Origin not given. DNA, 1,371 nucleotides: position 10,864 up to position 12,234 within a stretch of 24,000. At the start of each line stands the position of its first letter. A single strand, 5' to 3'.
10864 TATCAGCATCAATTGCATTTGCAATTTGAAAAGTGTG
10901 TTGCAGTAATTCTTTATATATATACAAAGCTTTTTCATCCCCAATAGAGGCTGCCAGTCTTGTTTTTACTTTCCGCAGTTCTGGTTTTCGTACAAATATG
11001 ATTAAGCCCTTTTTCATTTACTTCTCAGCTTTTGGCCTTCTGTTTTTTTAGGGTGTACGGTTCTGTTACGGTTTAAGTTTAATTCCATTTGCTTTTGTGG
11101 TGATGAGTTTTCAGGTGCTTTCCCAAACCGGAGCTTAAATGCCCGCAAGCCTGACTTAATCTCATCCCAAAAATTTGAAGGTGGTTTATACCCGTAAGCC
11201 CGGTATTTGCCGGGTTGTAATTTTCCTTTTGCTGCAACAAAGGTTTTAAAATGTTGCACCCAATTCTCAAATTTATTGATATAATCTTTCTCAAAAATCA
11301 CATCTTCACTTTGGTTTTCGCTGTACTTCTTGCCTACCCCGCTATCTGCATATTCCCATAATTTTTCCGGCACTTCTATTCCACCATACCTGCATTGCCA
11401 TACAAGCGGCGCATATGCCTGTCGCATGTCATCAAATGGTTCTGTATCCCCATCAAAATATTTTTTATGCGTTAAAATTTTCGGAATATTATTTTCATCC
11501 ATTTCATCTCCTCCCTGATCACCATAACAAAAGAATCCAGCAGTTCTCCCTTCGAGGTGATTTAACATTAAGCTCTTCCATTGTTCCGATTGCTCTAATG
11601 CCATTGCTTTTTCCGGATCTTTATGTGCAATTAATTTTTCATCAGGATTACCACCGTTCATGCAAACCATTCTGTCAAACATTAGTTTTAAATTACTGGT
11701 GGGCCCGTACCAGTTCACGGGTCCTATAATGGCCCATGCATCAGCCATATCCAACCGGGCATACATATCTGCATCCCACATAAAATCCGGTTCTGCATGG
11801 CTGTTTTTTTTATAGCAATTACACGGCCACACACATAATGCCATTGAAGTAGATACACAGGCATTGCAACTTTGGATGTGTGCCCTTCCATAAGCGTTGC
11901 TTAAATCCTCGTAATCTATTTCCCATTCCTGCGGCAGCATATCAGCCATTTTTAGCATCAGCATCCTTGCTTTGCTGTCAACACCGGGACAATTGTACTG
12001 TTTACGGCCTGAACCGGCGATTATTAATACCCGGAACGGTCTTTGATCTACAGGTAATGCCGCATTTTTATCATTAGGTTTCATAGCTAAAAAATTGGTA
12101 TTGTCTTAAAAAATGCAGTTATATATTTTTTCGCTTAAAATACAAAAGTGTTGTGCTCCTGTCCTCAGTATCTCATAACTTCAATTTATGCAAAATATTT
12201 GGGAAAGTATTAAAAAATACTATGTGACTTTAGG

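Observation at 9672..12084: Translationally coupled trio links DUF2064 to a Cys-rich flavodoxin-like protein and a membrane lipid hydroxylase/desaturase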

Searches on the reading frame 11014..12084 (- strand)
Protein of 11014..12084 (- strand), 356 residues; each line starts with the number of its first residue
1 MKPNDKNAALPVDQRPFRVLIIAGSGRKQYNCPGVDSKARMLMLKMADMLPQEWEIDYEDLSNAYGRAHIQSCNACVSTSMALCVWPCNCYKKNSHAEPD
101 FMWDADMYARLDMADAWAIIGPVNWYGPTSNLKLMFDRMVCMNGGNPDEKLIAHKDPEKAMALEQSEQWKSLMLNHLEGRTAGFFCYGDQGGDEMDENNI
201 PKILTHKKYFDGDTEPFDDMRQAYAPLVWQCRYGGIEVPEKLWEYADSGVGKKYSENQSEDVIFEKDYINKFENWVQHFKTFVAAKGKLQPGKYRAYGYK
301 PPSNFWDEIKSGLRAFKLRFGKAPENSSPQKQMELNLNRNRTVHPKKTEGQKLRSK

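Call 4: search_protein_families(library=pfam, proteins=[window:11014-12084:-], max_evalue=0.01)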
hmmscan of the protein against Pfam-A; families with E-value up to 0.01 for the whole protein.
window:11014-12084:- (356 aa): 1 family
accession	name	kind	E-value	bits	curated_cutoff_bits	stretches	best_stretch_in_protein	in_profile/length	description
PF03358.20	FMN_red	-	2.1e-06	27.9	24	1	18-146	2-99/152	NADPH-dependent FMN reductase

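Call 5: search_protein_families(library=ncbifam, proteins=[window:11014-12084:-], max_evalue=0.01)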
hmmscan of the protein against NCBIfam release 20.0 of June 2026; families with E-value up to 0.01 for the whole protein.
window:11014-12084:- (356 aa): 0 families

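Call 8: find_homologous_proteins(query=window:11014-12084:-, max_evalue=0.001)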
Query window:11014-12084:- (356 aa): 2146 proteins with E <= 0.001 among 2549 candidates; the best 120 are listed.
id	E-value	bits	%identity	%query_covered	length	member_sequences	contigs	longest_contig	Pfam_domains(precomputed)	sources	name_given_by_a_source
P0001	1.3e-215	733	84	99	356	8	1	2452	PF03358.21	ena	-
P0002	2.4e-214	729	84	99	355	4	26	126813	PF03358.21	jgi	jgi:multimeric flavodoxin WrbA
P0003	2.2e-213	726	84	100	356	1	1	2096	PF03358.21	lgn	-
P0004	2.4e-213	726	84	99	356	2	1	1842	PF03358.21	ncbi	-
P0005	3.8e-213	725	85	99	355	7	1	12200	PF03358.21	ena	-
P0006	1.4e-212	723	83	100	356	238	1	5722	PF03358.21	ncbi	-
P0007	8.0e-212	721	85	99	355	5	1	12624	PF03358.21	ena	-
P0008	1.2e-211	720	85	100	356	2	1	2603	PF03358.21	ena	-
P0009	4.2e-211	719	85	100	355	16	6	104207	PF03358.21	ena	-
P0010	5.1e-210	715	83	99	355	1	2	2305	-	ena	-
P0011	7.5e-210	714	83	100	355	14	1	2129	PF03358.21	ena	-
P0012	2.9e-209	712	84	100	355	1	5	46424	PF03358.21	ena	-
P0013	1.4e-207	707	81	100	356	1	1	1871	PF03358.21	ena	-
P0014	1.2e-206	704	81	99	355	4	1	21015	PF03358.21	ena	-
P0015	2.9e-206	703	81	100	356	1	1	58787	PF03358.21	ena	-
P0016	4.5e-206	702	81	100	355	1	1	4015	PF03358.21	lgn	-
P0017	1.5e-205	700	80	99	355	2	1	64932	PF03358.21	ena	-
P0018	1.6e-205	700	81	100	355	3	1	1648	PF03358.21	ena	-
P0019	2.4e-204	696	81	99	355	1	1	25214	PF03358.21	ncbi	-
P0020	4.3e-204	695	80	100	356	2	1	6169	PF03358.21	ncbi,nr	ncbi:MAG: NAD(P)H-dependent oxidoreductase [Bacteroidota bacterium]|nr:NAD(P)H-dependent oxidoreduct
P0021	2.5e-200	683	79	99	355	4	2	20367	PF03358.21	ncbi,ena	-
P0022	1.5e-198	677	79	99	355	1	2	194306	PF03358.21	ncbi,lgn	-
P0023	1.6e-197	674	79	99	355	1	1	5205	PF03358.21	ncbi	-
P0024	3.1e-197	673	79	99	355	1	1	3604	PF03358.21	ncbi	-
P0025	4.0e-197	673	78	99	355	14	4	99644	PF03358.21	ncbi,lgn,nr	ncbi:MAG: NAD(P)H-dependent oxidoreductase [Bacteroidota bacterium]|nr:NAD(P)H-dependent oxidoreduct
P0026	1.3e-195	668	77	99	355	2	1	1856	PF03358.21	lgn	-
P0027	1.7e-193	661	77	99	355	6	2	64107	PF03358.21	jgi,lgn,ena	-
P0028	2.2e-193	660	76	99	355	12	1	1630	PF03358.21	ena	-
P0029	2.7e-193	660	76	99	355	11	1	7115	PF03358.21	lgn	-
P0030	1.4e-191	654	76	99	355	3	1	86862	PF03358.21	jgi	-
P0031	1.6e-189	648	73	100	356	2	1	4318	PF03358.21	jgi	-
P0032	5.8e-189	646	72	100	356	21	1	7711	PF03358.21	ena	-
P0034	2.7e-188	643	73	100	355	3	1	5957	PF03358.21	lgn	-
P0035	1.0e-187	642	73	99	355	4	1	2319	PF03358.21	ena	-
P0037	2.4e-187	640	80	93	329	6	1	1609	PF03358.21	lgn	-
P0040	1.1e-186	638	74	99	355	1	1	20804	PF03358.21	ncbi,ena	-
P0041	3.2e-186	637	72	100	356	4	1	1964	PF03358.21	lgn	-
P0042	6.2e-186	636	75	100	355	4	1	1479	PF03358.21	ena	-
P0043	1.1e-185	635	72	99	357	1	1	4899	PF03358.21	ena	-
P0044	1.5e-185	634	73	100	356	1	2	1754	PF03358.21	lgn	-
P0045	1.7e-185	634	71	100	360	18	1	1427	PF03358.21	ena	-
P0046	3.4e-185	633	72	100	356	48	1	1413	PF03358.21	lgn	-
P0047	3.8e-185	633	73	99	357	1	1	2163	PF03358.21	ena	-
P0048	3.9e-185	633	72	100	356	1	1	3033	PF03358.21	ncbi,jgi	jgi:multimeric flavodoxin WrbA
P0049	4.1e-184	630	71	100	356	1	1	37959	PF03358.21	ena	-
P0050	5.9e-184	629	71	99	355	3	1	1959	PF03358.21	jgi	jgi:multimeric flavodoxin WrbA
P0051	1.2e-183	628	72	99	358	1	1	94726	PF03358.21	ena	-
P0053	2.7e-183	627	72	99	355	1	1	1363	PF03358.21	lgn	-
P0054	6.2e-183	626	71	99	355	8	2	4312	PF03358.21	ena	-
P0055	4.2e-182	623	71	99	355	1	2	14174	PF03358.21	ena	-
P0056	5.2e-182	623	71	100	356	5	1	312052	PF03358.21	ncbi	-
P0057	6.2e-182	623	71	100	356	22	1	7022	PF03358.21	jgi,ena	-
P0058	8.6e-182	622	71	99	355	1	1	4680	PF03358.21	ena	-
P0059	1.6e-181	621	72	99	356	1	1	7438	PF03358.21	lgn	-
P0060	3.2e-181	620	71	99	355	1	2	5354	PF03358.21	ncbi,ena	-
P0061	4.8e-181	620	71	100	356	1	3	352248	PF03358.21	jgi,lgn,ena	-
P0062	1.0e-180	619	71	100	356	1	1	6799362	PF03358.21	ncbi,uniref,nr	ncbi:NAD(P)H-dependent oxidoreductase [Adhaeribacter radiodurans]|uniref:NAD(P)H-dependent oxidoredu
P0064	2.0e-180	618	70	99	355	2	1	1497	PF03358.21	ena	-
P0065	4.0e-180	617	71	99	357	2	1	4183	PF03358.21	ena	-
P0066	7.9e-180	616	70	100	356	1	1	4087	PF03358.21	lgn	-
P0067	8.1e-180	616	70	99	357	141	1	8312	PF03358.21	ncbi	-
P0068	1.3e-179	615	71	99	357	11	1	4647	PF03358.21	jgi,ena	-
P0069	2.0e-179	614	71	99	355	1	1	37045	PF03358.21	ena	-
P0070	2.3e-179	614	70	99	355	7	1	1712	PF03358.21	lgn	-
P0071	2.4e-179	614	71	99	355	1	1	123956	PF03358.21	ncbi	ncbi:MAG: NAD(P)H-dependent oxidoreductase [Chitinophagaceae bacterium]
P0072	2.7e-179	614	71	99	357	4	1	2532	PF03358.21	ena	-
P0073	3.3e-179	614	71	99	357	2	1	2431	PF03358.21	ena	-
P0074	3.3e-179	614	71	100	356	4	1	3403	PF03358.21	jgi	-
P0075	5.4e-179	613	71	99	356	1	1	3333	PF03358.21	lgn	-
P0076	5.6e-179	613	70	99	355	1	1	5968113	PF03358.21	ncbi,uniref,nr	ncbi:flavodoxin family protein [Adhaeribacter swui]|uniref:Flavodoxin family protein n=1 Tax=Adhaeri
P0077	6.9e-179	613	71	99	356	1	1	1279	PF03358.21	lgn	-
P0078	1.3e-178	612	70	99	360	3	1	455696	PF03358.21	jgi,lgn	jgi:hypothetical protein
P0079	1.5e-178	611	71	99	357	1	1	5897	PF03358.21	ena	-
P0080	1.7e-178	611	70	99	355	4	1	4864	PF03358.21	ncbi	-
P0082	2.1e-178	611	69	100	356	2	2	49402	PF03358.21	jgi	jgi:multimeric flavodoxin WrbA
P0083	3.6e-178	610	71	99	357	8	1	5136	PF03358.21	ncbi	-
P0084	4.6e-178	610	71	99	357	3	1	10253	PF03358.21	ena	-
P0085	5.8e-178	609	69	99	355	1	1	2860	PF03358.21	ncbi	-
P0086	5.9e-178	609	70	100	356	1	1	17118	PF03358.21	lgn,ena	-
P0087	7.0e-178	609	69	99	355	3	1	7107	PF03358.21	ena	-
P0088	8.3e-178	609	70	99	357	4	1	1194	PF03358.21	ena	-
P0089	9.2e-178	609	70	99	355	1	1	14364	PF03358.21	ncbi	-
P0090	1.1e-177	609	70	99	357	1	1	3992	PF03358.21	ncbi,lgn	-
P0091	1.7e-177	608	71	99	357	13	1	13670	PF03358.21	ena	-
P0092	1.7e-177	608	71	99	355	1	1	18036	PF03358.21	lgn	-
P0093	2.4e-177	607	70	99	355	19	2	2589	PF03358.21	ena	-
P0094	4.0e-177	607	70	99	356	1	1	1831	PF03358.21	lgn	-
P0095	4.1e-177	607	70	100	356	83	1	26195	PF03358.21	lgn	-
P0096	4.9e-177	606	69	100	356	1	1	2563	PF03358.21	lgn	-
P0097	1.2e-176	605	70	99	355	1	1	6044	PF03358.21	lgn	-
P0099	2.1e-176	604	69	100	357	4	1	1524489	PF03358.21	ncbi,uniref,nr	ncbi:NAD(P)H-dependent oxidoreductase [Rufibacter hautae]|uniref:Flavodoxin family protein n=1 Tax=R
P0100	2.6e-176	604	72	96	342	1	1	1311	PF03358.21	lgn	-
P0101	2.6e-176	604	71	99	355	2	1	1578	PF03358.21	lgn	-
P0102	2.8e-176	604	70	100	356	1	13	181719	PF03358.21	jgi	jgi:hypothetical protein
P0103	3.4e-176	604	69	99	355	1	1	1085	PF03358.21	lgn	-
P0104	3.5e-176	604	68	99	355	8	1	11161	PF03358.21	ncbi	-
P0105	3.8e-176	604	69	99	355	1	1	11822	PF03358.21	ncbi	-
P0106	4.1e-176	603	70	99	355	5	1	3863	PF03358.21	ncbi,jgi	jgi:hypothetical protein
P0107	4.1e-176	603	69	100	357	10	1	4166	PF03358.21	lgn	-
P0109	7.3e-176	603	70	99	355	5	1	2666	PF03358.21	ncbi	-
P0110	7.3e-176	603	71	99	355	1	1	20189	PF03358.21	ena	-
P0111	7.8e-176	602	69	100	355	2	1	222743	PF03358.21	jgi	jgi:multimeric flavodoxin WrbA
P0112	8.4e-176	602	70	99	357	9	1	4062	PF03358.21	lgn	-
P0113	1.2e-175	602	71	100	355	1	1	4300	PF03358.21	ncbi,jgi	jgi:multimeric flavodoxin WrbA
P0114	1.5e-175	602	69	100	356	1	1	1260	PF03358.21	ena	-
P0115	2.0e-175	601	69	99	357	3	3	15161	PF03358.21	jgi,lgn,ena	-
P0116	2.2e-175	601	69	99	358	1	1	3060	PF03358.21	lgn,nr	nr:NAD(P)H-dependent oxidoreductase [Pseudopedobacter sp.]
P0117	2.2e-175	601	69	99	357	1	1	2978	PF03358.21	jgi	jgi:multimeric flavodoxin WrbA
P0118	2.6e-175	601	68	100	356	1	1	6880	PF03358.21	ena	-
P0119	3.1e-175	601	69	100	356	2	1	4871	PF03358.21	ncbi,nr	ncbi:MAG: NAD(P)H-dependent oxidoreductase [Bacteroidota bacterium]|nr:NAD(P)H-dependent oxidoreduct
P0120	4.3e-175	600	70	99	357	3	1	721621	PF03358.21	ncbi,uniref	ncbi:NAD(P)H-dependent oxidoreductase [Parapedobacter sp. GCM10030251]|uniref:NAD(P)H-dependent oxid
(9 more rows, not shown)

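Call 11: find_encoding_contigs(protein=P0062, flank=10000, max_places=3)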
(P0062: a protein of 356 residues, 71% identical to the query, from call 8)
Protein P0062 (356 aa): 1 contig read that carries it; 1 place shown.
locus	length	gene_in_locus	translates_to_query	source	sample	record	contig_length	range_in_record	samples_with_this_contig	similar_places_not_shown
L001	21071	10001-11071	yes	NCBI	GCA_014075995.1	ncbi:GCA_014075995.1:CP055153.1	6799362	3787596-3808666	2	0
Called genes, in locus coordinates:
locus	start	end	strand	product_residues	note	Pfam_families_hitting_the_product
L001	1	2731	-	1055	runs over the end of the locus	PF00873:ACR_tran, PF03176:MMPL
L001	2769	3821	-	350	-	PF25885:HH_EMRA (weak), PF25917:BSH_RND, PF25919:BSH_CusB (weak), PF25973:BSH_CzcB, PF25876:HH_MFP_RND (weak), PF25954:Beta-barrel_RND_2, PF25967:RND-MFP_C, PF25989:YknX_C, +3 more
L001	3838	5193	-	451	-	PF02321:OEP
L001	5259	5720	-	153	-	PF12802:MarR_2 (weak), PF27059:HTH_MmpR5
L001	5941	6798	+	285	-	PF04794:YdjC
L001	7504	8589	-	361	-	PF01594:AI-2E_transport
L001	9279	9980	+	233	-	PF00535:Glycos_transf_2, PF10111:Glyco_tranf_2_2 (faint), PF13641:Glyco_tranf_2_3 (weak)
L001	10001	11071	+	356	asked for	PF03358:FMN_red (faint)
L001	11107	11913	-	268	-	PF10677:DUF2490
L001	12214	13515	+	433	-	PF05139:Erythro_esteras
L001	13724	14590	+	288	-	PF04116:FA_hydroxylase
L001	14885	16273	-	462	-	PF01134:GIDA (weak), PF01262:AlaDh_PNT_C (faint), PF02737:3HCDH_N (faint), PF03486:HI0933_like (faint), PF07992:Pyr_redox_2, PF13738:Pyr_redox_3, PF00070:Pyr_redox, PF02852:Pyr_redox_dim, +1 more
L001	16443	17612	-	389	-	PF01408:GFO_IDH_MocA, PF22725:GFO_IDH_MocA_C3, PF02894:GFO_IDH_MocA_C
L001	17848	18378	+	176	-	PF19197:DUF5872 (faint)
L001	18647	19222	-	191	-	PF12867:DinB_2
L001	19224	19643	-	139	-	PF14248:DUF4345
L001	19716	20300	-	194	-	PF00027:cNMP_binding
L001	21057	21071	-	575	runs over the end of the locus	PF14099:Polysacc_lyase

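Call 12: find_encoding_contigs(protein=P0099, flank=10000, max_places=2)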
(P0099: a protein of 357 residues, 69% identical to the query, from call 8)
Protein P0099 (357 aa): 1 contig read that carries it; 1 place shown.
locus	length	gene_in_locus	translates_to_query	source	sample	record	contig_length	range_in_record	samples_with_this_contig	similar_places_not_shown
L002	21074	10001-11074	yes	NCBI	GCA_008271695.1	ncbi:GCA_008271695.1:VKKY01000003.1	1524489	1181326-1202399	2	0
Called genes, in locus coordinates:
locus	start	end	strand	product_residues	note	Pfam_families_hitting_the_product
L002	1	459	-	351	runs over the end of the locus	-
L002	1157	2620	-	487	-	PF01546:Peptidase_M20, PF07687:M20_dimer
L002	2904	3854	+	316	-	PF08240:ADH_N, PF00107:ADH_zinc_N, PF13602:ADH_zinc_N_2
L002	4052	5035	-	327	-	PF00248:Aldo_ket_red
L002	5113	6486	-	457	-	PF00324:AA_permease, PF13520:AA_permease_2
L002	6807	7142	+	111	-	PF02627:CMD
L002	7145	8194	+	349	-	PF04055:Radical_SAM, PF12345:DUF3641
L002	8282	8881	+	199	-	PF01983:CofC, PF09837:DUF2064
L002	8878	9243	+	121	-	-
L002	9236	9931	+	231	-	PF00535:Glycos_transf_2, PF10111:Glyco_tranf_2_2 (faint), PF13641:Glyco_tranf_2_3 (weak)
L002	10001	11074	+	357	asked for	PF03358:FMN_red (weak)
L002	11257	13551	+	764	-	PF17678:Glyco_hydro_92N, PF07971:Glyco_hydro_92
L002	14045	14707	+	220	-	PF00691:OmpA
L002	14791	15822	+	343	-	PF05239:PRC, PF09557:DUF2382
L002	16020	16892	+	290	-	PF23678:YqhI (weak), PF01738:DLH, PF00326:Peptidase_S9 (faint)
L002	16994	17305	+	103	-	PF03992:ABM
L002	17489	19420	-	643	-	PF00989:PAS, PF13426:PAS_9, PF13426:PAS_9, PF00989:PAS, PF08448:PAS_4, PF13426:PAS_9, PF00512:HisKA, PF02518:HATPase_c, +5 more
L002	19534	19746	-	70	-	-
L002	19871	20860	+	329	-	PF00248:Aldo_ket_red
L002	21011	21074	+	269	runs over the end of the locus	PF07978:NIPSNAP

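Call 13: find_encoding_contigs(protein=P0120, flank=10000, max_places=2)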
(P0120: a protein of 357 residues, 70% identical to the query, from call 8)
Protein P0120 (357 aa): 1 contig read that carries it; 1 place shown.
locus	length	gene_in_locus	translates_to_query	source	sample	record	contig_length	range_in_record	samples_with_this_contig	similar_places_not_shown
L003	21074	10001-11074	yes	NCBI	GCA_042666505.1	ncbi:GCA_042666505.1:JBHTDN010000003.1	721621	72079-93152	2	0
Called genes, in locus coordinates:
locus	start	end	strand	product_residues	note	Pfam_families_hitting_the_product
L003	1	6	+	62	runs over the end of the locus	PF12244:DUF3606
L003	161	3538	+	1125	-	PF08447:PAS_3, PF08448:PAS_4, PF08448:PAS_4, PF08447:PAS_3, PF00989:PAS, PF08448:PAS_4, PF13426:PAS_9, PF01590:GAF, +10 more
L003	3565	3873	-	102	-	-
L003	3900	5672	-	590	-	PF02776:TPP_enzyme_N, PF01855:POR_N (faint), PF00205:TPP_enzyme_M, PF02775:TPP_enzyme_C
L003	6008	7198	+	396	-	PF22807:TrAA12, PF07995:GSDH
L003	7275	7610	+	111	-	PF02627:CMD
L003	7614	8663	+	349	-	PF04055:Radical_SAM, PF12345:DUF3641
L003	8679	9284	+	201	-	PF01983:CofC (weak), PF09837:DUF2064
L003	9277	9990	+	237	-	PF00535:Glycos_transf_2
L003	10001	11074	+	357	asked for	PF03358:FMN_red (weak)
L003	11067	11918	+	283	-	PF04116:FA_hydroxylase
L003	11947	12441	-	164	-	-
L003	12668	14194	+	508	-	PF08446:PAS_2, PF01590:GAF, PF00360:PHY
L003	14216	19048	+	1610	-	PF01339:CheB_methylest, PF03705:CheR_N, PF01739:CheR, PF13596:PAS_10, PF08447:PAS_3, PF13426:PAS_9, PF00512:HisKA, PF02518:HATPase_c, +3 more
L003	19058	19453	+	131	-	PF00072:Response_reg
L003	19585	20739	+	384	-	PF08240:ADH_N, PF00107:ADH_zinc_N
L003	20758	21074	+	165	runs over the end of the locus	-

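Call 16: search_solved_structures(query=window:11014-12084:-, max_evalue=10, show_alignments=2)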
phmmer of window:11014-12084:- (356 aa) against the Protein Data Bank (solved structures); distinct sequences matched with E-value up to 10: 0.

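Call 18: search_protein_representatives(protein=window:11014-12084:-)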
Query: 356 residues. Proteins with E-value up to 0.001 (for the whole library): 629; up to 1e-10: 344; up to 1e-30: 97. The best 150 are listed.
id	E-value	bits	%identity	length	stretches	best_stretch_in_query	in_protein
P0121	3.1e-149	513.3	60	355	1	1-351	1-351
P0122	8.0e-99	347.4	79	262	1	1-184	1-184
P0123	4.7e-98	344.9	60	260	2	1-181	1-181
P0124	1.4e-91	323.6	62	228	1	81-292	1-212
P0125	4.2e-91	322.0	52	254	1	102-354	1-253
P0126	2.1e-84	299.9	71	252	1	78-251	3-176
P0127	6.2e-84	298.4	74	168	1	1-168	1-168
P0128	2.1e-80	286.8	68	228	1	1-175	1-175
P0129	1.8e-74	267.3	59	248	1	12-199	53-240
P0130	2.6e-72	260.2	66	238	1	81-240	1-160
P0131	8.1e-69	248.6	57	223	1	127-324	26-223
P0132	6.6e-66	239.1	53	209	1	44-252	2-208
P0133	3.6e-65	236.6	80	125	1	1-125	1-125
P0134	7.7e-65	235.6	69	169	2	20-133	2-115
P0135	3.1e-64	233.5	58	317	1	81-256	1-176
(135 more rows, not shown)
